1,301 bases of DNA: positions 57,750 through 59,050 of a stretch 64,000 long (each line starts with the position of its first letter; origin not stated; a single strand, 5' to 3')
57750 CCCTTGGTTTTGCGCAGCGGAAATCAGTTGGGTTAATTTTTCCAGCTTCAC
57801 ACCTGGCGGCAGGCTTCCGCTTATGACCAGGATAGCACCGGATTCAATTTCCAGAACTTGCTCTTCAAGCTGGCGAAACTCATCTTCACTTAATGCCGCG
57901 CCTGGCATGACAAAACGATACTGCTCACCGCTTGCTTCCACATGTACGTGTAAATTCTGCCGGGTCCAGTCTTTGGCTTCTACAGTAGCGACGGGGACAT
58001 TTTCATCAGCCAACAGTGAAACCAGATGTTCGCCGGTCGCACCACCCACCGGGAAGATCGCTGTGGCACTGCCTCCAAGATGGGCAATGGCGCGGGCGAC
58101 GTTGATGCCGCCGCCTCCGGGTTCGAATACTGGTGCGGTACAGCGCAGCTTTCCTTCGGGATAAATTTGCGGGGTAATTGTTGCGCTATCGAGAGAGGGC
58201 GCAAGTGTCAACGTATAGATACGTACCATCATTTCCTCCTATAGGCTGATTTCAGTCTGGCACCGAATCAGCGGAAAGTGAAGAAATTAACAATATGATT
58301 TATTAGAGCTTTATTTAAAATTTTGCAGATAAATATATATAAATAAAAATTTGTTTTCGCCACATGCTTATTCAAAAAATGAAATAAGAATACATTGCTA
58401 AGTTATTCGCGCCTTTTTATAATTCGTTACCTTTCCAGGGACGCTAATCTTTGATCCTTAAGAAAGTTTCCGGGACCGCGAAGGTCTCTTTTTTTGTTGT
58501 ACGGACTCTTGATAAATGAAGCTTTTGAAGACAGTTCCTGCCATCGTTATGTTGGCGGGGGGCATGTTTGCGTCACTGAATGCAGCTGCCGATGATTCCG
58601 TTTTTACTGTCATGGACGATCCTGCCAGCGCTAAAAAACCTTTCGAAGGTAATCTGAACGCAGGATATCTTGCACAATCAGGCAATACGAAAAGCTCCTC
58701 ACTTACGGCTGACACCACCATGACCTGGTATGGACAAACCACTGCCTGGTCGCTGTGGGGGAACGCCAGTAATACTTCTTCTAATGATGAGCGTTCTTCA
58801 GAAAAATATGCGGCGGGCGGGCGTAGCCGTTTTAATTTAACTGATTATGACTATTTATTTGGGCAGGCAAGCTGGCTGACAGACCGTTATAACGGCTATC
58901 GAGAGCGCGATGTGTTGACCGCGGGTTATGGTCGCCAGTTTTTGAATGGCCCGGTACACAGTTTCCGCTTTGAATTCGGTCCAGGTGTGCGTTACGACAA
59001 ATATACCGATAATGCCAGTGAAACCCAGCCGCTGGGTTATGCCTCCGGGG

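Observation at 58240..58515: AT-rich divergent pfkB-ydiY control region with terminator-like hairpin just upstream of ydiY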

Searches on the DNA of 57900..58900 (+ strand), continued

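Call 63: search_with_rna_model(model_id=R1, sources=[L082, L083, L084, L085, L086, L087, L088, L089], max_evalue=10, filters=off, show_alignments=8)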
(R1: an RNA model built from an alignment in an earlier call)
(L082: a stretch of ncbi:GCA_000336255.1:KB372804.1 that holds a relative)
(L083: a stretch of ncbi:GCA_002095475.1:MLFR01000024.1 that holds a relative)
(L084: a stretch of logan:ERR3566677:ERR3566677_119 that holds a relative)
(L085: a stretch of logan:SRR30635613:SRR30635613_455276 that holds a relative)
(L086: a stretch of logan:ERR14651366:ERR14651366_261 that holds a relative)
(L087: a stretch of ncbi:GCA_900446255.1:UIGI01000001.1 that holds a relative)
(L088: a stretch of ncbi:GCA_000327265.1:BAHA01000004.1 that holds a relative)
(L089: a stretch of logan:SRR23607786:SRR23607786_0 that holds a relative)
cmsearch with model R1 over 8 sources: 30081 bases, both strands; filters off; matches with E-value up to 10: 7.
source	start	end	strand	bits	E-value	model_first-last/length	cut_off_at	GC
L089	1400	1491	+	98.8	1.7e-18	1-93/93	no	0.46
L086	1402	1494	+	89.1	1.8e-16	1-93/93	no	0.42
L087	1403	1494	+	84.6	1.6e-15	1-93/93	no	0.33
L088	1398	1490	+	59.9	2.3e-10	1-93/93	no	0.45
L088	2301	2331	+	11.7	2.6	1-93/93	no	0.26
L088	2339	2426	+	10.7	4.2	1-93/93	no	0.39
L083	1402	1442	+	9.4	7.9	1-93/93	no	0.22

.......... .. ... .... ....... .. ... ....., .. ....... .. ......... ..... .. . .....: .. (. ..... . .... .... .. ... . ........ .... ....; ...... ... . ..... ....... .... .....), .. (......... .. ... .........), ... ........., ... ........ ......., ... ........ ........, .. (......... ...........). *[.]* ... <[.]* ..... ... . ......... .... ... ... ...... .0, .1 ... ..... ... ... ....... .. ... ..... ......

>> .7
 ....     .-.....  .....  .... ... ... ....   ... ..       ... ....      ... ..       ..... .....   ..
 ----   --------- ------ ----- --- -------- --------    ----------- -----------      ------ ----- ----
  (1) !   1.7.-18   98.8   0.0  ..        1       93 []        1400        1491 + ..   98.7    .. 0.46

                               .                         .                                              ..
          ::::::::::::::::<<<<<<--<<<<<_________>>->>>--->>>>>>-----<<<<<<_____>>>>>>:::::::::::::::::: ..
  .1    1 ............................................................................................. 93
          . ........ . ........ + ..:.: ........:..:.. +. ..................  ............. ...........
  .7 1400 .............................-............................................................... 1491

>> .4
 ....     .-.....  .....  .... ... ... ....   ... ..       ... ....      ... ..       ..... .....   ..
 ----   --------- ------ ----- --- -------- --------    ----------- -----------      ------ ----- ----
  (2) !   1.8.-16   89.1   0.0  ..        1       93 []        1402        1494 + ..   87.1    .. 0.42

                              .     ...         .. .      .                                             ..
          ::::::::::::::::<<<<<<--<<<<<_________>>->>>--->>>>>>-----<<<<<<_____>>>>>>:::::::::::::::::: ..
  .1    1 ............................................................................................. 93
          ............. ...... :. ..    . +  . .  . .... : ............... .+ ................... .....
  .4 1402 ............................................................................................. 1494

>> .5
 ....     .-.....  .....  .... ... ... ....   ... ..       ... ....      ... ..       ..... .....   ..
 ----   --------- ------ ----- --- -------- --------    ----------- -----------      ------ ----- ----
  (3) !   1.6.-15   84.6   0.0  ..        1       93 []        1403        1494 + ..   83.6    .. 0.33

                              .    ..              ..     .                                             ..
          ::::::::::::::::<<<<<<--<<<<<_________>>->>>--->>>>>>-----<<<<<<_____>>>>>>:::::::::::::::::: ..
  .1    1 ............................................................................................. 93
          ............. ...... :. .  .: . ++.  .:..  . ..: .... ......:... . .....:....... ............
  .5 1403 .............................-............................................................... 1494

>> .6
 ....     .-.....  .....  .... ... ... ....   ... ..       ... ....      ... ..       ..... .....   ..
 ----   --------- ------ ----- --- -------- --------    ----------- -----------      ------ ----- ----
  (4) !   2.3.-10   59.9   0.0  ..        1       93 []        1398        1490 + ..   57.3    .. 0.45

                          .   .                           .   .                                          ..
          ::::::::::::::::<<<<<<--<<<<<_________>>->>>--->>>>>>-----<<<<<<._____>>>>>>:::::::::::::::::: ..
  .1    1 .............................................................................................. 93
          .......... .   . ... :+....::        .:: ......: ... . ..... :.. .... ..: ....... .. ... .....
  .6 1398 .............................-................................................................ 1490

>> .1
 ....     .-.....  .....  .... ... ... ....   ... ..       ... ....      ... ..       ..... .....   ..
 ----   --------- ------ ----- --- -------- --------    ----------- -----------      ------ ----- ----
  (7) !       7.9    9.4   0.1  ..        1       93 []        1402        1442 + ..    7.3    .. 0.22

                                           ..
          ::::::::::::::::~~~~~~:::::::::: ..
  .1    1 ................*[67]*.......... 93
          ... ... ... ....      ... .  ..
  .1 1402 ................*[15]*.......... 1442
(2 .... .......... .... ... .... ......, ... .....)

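Call 71: search_dna_similar(query=window:58429-58506:+, collection=ecoli_genomes, mode=distant, max_rows=12, rows=spread, max_evalue=0.01)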
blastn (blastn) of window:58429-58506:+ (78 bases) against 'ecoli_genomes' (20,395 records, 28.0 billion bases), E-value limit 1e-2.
Records with a match: 5420; places in all: 5422; records where one place covers at least 80% of the query: 5420.
Genomes with a match: 5420 of 5426; with a place that covers at least 80% of the query: 5420. Places per genome that has any: lowest 1, median 1, highest 2. On chromosomes: 5420 places; on plasmids: 2.
Best place of each record, by identity: >=99% 412; 95-99% 5004; 90-95% 4.
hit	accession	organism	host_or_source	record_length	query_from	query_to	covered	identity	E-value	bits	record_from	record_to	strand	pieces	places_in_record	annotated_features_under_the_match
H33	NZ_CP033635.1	Escherichia coli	chicken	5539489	1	78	100%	100.0%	2e-31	141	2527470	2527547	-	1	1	none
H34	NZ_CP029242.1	Escherichia coli strain ECCRA-119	feces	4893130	1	78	100%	98.7%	1e-29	137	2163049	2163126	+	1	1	none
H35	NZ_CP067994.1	Escherichia coli strain CV601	not applicable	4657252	1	78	100%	98.7%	1e-29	137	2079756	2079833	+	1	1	none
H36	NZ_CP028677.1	Escherichia coli strain 114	cattle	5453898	1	78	100%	98.7%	1e-29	137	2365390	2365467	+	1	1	none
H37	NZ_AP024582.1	Escherichia coli strain Ec387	Sus scrofa domesticus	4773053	1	78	100%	98.7%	1e-29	137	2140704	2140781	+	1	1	none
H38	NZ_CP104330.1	Escherichia coli strain THB42-F3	dog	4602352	1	78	100%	98.7%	1e-29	137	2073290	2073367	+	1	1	none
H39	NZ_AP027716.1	Escherichia coli strain TBU0218_10-1CC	Homo sapiens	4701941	1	78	100%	98.7%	1e-29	137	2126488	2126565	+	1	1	none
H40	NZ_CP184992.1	Escherichia coli strain CUPS SST 5/1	Slaughterhouse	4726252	1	78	100%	98.7%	1e-29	137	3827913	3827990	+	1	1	none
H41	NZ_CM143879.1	Escherichia coli strain E15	Homo sapiens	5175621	1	78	100%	98.7%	1e-29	137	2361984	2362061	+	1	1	none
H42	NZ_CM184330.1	Escherichia coli strain ES8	Aquarana catesbeiana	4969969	1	78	100%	98.7%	1e-29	137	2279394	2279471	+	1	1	none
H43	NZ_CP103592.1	Escherichia coli O25b:H4-ST131 strain 4224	Homo sapiens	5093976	1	78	100%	97.4%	2e-27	129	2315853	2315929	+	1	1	none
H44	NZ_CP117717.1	Escherichia coli strain B1S11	Duck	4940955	14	78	83%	98.5%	1e-22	113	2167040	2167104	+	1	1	none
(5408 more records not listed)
